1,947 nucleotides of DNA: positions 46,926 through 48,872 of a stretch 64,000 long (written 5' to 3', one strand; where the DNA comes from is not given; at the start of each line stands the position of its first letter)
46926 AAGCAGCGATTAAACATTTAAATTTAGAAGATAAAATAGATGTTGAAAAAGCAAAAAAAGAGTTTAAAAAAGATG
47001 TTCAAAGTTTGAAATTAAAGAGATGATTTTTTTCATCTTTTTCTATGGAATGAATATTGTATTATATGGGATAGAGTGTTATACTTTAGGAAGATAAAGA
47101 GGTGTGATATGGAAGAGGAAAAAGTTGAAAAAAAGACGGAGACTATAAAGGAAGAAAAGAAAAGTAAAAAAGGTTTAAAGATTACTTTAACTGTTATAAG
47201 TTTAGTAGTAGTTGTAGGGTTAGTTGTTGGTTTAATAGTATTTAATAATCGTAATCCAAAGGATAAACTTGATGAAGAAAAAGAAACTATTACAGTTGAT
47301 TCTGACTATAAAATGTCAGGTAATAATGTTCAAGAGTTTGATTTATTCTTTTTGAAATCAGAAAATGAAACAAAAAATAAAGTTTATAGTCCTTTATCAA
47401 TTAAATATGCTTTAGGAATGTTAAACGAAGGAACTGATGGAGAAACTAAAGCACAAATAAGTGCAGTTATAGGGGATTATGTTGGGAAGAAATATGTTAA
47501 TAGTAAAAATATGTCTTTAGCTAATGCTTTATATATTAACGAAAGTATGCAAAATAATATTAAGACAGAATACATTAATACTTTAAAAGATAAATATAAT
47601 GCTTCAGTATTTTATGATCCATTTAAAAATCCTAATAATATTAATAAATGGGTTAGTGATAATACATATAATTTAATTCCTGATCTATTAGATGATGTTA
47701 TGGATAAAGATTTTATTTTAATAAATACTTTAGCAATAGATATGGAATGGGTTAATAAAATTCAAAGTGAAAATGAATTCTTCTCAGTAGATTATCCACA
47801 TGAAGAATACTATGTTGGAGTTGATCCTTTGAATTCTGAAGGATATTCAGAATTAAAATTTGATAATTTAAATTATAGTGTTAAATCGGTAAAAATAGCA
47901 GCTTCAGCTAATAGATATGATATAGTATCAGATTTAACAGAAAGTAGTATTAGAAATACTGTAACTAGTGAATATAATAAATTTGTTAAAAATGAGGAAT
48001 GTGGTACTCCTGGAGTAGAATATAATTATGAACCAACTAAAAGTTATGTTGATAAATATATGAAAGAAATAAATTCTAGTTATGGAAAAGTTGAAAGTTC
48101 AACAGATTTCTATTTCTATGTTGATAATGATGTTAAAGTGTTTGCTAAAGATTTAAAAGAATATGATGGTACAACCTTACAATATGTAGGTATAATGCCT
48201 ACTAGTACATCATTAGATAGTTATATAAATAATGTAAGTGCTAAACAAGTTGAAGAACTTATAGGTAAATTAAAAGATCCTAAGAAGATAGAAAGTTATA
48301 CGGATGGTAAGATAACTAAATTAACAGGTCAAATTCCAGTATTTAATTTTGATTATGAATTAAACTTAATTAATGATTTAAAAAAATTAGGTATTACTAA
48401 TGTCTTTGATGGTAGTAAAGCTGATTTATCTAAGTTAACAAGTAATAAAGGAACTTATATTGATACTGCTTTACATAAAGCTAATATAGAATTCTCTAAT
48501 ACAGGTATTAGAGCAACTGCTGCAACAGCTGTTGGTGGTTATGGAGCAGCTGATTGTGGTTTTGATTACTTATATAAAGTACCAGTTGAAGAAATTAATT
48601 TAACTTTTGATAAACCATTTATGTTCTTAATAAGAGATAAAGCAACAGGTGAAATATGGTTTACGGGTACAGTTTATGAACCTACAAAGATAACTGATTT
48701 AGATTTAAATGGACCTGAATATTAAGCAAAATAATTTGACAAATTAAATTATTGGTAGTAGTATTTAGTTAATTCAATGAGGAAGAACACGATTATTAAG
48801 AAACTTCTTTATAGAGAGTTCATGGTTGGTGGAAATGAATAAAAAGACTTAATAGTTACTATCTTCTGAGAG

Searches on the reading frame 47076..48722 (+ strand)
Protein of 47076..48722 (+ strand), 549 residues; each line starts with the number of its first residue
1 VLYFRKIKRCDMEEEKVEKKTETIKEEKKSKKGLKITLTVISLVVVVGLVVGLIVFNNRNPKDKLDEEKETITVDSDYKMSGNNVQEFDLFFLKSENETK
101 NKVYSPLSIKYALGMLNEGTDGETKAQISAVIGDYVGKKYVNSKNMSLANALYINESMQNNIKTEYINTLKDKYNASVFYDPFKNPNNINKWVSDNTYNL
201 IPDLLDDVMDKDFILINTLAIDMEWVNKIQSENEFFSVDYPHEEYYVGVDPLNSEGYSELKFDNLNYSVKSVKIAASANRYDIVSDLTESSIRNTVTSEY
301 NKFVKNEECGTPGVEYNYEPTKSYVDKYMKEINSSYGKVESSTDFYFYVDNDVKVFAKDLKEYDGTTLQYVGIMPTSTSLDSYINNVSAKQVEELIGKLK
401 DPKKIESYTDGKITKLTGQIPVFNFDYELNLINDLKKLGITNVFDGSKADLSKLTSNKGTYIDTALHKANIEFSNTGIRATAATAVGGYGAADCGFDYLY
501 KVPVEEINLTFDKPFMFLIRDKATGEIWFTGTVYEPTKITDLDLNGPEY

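Call 68: search_protein_families(library=pfam, proteins=[window:47076-48722:+], max_evalue=0.01)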
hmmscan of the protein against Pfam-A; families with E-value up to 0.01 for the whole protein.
window:47076-48722:+ (549 aa): 1 family
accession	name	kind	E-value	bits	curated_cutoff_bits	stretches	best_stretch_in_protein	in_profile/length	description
PF00079.25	Serpin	-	3.3e-48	165.2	27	2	362-536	215-370/370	Serpin (serine protease inhibitor)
